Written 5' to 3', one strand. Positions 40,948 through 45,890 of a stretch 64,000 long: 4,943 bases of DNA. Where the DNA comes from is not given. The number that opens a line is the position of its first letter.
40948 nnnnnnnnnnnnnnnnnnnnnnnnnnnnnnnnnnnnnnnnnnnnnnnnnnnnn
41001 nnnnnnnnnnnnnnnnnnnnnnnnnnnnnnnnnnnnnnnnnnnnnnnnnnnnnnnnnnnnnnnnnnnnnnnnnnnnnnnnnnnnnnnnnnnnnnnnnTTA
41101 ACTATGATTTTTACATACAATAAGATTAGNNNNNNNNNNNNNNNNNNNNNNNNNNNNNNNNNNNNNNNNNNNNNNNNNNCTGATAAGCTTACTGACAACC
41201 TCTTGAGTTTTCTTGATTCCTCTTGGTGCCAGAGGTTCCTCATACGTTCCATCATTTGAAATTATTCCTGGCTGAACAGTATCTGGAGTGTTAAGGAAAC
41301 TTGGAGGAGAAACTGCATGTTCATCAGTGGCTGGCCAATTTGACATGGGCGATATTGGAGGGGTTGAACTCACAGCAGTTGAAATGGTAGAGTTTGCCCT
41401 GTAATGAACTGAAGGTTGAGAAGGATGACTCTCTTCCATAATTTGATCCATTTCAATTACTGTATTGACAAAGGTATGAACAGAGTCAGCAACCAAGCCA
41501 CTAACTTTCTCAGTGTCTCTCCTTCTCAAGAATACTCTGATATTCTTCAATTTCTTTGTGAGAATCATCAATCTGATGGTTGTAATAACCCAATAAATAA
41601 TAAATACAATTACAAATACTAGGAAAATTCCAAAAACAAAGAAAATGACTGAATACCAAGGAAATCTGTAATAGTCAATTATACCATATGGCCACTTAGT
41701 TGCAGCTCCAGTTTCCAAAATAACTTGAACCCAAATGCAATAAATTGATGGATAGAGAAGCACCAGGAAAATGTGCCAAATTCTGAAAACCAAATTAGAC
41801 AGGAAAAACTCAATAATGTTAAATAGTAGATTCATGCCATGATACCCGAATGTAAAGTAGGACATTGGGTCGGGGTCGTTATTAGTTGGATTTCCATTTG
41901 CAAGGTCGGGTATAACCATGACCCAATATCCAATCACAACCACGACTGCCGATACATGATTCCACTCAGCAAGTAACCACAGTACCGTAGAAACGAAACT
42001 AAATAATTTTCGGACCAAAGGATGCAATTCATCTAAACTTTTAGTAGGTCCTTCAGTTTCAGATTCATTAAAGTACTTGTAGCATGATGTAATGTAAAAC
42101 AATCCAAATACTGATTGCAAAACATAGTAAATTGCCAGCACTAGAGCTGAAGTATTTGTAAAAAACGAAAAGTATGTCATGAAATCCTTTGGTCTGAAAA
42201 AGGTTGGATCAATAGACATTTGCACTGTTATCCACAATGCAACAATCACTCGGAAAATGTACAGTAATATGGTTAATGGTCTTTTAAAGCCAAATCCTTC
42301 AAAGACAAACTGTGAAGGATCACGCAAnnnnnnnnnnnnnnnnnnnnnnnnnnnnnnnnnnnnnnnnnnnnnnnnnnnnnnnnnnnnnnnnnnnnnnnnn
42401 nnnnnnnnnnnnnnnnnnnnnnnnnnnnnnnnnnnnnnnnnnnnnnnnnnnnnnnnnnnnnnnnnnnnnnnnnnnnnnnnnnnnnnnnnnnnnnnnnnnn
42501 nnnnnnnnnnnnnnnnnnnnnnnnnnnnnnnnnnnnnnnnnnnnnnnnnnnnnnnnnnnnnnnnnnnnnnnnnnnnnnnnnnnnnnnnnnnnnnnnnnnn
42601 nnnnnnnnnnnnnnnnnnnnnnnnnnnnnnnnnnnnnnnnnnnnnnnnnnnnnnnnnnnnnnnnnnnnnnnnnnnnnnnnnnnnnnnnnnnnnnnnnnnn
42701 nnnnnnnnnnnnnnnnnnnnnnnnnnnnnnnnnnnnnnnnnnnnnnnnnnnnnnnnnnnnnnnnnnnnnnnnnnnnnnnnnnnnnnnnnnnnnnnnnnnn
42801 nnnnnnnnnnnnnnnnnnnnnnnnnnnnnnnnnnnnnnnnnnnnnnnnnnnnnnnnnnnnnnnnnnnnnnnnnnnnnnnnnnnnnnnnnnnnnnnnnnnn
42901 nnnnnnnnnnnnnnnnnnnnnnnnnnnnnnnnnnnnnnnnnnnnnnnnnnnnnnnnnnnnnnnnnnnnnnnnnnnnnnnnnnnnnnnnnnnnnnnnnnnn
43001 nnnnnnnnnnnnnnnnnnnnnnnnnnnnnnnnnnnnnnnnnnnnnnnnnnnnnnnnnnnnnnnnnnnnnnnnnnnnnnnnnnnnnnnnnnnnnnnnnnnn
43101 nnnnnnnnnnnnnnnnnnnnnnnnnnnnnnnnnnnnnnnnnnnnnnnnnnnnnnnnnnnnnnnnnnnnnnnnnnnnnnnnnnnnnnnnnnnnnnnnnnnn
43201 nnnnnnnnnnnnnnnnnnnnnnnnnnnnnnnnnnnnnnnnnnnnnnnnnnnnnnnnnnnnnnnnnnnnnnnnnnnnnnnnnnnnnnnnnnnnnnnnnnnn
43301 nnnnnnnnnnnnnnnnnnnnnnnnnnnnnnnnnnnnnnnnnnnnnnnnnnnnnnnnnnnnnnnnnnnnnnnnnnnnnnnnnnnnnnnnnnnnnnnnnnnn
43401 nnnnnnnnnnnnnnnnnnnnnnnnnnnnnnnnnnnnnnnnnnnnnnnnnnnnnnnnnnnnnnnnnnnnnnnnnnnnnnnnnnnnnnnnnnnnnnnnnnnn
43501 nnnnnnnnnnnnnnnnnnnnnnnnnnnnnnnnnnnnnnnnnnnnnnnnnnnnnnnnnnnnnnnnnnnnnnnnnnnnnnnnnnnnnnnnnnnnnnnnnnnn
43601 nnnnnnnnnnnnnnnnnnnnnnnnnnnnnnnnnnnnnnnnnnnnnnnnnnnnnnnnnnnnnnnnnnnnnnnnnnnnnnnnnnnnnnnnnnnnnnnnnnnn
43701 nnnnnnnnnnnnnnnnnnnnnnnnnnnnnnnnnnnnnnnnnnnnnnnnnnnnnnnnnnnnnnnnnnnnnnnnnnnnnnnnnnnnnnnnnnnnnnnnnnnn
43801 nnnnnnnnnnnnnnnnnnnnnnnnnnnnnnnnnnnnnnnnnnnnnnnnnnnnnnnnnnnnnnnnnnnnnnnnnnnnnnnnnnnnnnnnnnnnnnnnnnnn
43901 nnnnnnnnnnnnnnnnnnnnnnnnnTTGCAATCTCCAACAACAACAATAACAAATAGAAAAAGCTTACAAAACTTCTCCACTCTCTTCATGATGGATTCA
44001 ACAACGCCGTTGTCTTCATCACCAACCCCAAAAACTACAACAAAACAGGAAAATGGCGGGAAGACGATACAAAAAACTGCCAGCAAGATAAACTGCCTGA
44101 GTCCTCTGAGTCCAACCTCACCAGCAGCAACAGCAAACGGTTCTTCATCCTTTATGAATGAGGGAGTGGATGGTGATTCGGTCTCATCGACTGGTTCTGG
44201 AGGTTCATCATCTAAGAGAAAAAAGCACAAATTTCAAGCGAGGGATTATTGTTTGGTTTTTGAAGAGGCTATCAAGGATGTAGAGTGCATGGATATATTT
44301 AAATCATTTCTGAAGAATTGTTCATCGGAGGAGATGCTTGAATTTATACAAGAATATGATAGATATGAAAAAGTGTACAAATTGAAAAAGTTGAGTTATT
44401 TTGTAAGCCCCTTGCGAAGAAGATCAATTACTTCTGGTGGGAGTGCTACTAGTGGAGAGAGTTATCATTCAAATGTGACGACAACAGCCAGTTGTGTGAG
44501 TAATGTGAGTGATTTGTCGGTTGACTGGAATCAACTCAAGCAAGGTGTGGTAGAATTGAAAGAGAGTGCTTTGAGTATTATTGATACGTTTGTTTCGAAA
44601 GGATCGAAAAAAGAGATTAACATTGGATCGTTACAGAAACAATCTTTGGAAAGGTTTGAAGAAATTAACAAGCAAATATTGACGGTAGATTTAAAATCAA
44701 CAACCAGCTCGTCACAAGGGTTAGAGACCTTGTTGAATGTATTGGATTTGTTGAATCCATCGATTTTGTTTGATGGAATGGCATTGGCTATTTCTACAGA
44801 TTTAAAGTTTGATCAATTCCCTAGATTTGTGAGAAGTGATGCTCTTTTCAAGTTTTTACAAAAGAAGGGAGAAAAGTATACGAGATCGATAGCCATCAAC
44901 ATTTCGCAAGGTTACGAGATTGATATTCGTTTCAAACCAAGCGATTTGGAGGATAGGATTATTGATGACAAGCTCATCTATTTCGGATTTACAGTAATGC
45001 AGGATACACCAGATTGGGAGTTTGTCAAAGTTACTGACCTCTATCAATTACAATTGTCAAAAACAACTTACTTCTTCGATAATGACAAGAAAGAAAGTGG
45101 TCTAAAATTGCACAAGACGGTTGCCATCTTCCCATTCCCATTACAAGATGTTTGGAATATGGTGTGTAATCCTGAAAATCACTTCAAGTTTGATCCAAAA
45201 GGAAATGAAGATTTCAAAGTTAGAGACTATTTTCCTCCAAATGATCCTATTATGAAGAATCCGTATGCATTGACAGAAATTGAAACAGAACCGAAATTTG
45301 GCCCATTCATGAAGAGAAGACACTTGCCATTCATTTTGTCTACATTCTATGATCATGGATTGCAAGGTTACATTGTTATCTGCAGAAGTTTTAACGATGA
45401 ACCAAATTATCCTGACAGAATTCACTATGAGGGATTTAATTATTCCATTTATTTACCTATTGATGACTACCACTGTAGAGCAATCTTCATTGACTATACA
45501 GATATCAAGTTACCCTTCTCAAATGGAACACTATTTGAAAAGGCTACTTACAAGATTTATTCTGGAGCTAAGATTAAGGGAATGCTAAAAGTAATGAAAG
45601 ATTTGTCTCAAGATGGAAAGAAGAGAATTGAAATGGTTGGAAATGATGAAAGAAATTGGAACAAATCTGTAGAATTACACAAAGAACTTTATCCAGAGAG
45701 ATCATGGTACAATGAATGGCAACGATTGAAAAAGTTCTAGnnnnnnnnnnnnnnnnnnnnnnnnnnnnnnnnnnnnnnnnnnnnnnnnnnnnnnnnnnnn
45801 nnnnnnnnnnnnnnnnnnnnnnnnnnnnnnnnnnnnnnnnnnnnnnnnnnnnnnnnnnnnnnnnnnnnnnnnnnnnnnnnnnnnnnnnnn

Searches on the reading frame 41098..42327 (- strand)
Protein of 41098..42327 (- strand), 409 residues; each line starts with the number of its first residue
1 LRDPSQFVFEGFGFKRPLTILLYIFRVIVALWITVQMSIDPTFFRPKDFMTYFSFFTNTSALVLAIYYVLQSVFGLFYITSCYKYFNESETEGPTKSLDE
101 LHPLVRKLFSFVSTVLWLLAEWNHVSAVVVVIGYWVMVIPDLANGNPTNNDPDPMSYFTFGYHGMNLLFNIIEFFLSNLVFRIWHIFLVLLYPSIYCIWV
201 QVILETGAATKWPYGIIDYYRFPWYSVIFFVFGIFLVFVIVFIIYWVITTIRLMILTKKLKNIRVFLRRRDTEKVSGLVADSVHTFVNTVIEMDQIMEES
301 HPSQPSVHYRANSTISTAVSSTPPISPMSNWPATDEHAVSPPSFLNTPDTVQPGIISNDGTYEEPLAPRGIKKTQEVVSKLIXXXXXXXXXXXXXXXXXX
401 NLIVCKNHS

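Call 22: search_protein_families(library=pfam, proteins=[window:41098-42327:-], max_evalue=0.001)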
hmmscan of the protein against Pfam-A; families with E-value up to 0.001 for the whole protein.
window:41098-42327:- (409 aa): 0 families

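Call 78: search_protein_families(library=pfam, proteins=[window:41098-42327:-], max_evalue=0.5)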
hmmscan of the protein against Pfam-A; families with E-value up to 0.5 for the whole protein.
window:41098-42327:- (409 aa): 3 families
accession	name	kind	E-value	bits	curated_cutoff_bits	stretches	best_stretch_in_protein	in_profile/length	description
PF08191.17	LRR_adjacent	-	0.091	13.4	21.8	1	350-365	3-18/57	LRR adjacent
PF14584.11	DUF4446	-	0.23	11.9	27.4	1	234-299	2-67/150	Protein of unknown function (DUF4446)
PF15449.11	Retinal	-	0.37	9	27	1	297-344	1029-1077/1292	Retinal protein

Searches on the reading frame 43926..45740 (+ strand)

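Call 22: search_protein_families(library=pfam, proteins=[window:43926-45740:+], max_evalue=0.001)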
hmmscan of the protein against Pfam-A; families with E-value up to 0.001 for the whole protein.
window:43926-45740:+ (604 aa): 1 family
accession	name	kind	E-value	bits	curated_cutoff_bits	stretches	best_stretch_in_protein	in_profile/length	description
PF00615.24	RGS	-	2e-07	31.8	23.9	1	112-306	2-113/117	Regulator of G protein signaling domain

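Call 78: search_protein_families(library=pfam, proteins=[window:43926-45740:+], max_evalue=0.5)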
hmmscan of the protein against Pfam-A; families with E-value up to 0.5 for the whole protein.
window:43926-45740:+ (604 aa): 2 families
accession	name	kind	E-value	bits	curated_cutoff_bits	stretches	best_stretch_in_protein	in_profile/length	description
PF00615.24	RGS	-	2e-07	31.8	23.9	1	112-306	2-113/117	Regulator of G protein signaling domain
PF15694.10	Med26_M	-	0.015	15.9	27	1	24-110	161-242/255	Mediator complex subunit 26 middle domain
